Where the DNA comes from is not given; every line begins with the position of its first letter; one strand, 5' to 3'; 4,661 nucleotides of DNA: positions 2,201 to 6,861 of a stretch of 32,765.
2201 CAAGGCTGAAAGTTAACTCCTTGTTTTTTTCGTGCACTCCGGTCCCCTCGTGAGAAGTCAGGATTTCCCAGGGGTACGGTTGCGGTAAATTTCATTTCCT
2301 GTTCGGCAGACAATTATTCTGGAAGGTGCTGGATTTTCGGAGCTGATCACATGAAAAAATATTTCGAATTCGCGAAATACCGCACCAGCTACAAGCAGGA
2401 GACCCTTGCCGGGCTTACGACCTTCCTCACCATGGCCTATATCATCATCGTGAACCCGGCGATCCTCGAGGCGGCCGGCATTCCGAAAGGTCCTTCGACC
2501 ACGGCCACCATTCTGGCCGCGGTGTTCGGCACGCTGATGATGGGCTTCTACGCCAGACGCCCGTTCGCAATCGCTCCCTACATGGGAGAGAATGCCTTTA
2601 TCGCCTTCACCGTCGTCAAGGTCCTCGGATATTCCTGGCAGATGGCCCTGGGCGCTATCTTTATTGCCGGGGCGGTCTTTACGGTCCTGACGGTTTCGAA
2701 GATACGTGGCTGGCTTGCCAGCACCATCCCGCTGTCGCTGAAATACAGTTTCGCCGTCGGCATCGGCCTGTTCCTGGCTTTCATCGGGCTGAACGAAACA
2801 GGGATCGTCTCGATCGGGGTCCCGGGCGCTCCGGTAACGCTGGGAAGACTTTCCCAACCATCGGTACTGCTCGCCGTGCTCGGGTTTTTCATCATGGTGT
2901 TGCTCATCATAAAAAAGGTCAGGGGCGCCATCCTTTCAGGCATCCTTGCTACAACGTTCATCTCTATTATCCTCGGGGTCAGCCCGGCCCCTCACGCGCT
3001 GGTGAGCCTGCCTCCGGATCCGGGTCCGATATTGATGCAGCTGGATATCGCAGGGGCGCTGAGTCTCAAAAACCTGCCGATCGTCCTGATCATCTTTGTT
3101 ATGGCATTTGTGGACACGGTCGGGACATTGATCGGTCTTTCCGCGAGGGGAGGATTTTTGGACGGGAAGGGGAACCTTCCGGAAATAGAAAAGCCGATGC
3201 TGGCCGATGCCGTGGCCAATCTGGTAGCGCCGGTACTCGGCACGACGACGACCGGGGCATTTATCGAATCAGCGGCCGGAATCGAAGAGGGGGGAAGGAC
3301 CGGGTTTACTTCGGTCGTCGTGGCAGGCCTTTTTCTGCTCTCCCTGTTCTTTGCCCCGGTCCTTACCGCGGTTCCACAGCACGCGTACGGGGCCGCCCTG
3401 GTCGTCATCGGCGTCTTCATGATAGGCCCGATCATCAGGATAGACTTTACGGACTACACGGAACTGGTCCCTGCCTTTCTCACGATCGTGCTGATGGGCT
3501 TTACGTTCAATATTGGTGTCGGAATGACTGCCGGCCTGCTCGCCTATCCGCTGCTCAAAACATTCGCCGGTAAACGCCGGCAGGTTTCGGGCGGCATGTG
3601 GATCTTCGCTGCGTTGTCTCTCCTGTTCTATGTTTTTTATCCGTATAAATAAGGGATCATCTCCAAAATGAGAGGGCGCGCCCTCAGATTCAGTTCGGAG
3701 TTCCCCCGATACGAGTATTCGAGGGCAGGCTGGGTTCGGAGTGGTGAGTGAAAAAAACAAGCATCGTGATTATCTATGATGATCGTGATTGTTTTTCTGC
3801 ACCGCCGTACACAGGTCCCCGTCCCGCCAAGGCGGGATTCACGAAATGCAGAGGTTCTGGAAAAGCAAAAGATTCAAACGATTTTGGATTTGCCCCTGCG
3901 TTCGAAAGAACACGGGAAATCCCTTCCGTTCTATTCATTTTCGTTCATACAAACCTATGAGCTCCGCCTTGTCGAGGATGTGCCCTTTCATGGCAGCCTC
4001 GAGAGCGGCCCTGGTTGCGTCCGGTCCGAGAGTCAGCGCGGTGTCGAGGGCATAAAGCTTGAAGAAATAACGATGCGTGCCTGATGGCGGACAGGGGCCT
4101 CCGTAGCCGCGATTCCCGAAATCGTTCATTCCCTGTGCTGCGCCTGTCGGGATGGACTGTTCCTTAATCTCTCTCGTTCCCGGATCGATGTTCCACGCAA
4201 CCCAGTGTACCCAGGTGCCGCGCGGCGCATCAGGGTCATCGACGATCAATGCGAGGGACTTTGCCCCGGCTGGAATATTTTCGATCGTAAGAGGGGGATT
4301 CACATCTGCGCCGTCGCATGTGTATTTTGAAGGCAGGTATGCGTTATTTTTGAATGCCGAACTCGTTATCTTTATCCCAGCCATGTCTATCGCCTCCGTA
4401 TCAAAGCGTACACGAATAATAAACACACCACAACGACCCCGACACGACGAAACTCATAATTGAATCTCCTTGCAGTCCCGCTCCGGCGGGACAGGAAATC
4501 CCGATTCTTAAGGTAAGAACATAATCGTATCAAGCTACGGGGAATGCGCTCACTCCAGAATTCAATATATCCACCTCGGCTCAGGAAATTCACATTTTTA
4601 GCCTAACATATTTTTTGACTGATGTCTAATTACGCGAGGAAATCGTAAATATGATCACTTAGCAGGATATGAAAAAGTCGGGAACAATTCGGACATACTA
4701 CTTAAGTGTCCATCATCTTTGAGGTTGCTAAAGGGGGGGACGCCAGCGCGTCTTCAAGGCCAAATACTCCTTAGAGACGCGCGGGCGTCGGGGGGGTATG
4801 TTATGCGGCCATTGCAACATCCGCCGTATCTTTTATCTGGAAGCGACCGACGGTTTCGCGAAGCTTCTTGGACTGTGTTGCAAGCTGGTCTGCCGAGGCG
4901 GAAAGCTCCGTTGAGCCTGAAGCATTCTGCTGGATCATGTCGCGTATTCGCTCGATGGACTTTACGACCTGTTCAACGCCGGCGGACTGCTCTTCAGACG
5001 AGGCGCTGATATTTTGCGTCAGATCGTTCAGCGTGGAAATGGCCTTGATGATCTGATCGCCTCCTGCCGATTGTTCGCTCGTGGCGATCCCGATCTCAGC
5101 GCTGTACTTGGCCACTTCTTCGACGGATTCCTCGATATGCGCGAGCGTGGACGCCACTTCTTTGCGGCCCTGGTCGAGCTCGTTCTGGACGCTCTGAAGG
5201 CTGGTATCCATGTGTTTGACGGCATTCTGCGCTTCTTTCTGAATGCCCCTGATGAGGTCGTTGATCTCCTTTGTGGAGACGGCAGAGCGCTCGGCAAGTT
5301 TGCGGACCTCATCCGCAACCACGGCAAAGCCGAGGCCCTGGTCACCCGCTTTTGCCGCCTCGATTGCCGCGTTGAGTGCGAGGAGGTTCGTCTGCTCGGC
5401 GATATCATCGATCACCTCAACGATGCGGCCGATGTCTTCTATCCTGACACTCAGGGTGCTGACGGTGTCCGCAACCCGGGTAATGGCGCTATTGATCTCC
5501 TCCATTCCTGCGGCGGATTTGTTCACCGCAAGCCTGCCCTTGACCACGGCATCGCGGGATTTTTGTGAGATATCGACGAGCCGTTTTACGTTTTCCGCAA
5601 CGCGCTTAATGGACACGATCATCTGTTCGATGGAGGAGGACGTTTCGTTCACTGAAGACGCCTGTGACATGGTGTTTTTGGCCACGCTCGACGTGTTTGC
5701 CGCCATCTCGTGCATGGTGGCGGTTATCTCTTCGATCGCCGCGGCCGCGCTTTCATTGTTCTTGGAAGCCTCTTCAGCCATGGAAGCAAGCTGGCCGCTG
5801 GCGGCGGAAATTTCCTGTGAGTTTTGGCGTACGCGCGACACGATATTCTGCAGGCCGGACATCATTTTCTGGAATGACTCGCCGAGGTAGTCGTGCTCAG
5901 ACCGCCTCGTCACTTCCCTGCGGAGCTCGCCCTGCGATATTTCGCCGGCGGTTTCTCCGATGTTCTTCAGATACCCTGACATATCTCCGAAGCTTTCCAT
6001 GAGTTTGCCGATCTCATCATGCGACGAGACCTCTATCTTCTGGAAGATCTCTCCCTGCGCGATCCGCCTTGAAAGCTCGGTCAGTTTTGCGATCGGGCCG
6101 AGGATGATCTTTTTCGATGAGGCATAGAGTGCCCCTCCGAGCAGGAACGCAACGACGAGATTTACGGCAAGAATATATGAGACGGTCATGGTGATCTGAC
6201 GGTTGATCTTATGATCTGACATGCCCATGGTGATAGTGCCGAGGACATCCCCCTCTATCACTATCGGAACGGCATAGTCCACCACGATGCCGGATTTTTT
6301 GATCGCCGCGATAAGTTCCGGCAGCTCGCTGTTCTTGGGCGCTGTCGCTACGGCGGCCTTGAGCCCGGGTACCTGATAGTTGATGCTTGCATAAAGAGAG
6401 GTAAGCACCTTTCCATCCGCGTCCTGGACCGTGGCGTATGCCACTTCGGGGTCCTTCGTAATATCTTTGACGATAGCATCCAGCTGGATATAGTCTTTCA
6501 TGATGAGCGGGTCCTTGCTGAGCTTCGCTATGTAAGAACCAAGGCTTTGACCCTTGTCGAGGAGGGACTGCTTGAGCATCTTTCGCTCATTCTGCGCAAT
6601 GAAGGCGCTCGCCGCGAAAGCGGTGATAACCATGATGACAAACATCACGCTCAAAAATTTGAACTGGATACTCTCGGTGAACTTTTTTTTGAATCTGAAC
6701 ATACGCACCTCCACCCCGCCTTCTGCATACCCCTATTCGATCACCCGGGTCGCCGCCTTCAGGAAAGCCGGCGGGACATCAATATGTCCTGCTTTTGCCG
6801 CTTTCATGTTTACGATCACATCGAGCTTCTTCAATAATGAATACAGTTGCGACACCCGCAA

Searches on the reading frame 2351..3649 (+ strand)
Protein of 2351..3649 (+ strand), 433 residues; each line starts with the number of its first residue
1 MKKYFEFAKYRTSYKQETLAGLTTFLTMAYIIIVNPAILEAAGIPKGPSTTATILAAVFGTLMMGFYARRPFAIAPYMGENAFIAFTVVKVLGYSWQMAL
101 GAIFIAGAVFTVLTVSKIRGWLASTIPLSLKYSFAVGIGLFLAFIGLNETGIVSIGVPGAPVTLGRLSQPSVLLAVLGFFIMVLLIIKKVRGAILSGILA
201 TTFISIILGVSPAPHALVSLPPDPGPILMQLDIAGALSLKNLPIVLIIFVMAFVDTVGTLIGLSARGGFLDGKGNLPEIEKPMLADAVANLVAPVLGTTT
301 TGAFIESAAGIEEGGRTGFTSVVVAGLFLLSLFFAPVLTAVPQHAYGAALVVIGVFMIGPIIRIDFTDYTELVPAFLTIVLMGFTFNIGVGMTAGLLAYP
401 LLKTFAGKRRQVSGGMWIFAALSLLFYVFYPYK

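Call 9: search_protein_families(library=pfam, proteins=[window:2351-3649:+], max_evalue=0.001)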
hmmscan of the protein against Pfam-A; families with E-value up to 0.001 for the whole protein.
window:2351-3649:+ (433 aa): 1 family
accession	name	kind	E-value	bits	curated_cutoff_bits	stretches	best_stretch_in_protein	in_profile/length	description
PF00860.26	Xan_ur_permease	-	7.3e-35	120.8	27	1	16-388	2-383/389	Permease family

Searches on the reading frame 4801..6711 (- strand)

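Call 9: search_protein_families(library=pfam, proteins=[window:4801-6711:-], max_evalue=0.001)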
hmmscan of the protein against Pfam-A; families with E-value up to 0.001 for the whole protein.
window:4801-6711:- (636 aa): 7 families
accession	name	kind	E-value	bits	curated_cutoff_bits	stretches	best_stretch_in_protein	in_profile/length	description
PF00015.26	MCPsignal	-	9.6e-46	156.2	34.6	1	417-564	25-171/172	Methyl-accepting chemotaxis protein (MCP) signalling domain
PF00672.30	HAMP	-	1.5e-10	41.6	25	1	202-249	5-52/53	HAMP domain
PF17203.10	sCache_3_2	-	4.6e-08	33.7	28.4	1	43-173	3-135/140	Single cache domain 3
PF20155.4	TMP_3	-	3.2e-07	30.7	41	0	323-516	7-187/192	Tape measure protein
PF07889.17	DUF1664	-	2.6e-05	24.7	34.6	0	484-564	29-109/124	Protein of unknown function (DUF1664)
PF06103.16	DUF948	-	0.00058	20.4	37.2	0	313-378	22-87/89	Bacterial protein of unknown function (DUF948)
PF07544.18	Med9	-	0.00093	19.7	26.9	0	482-533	5-55/80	RNA polymerase II transcription mediator complex subunit 9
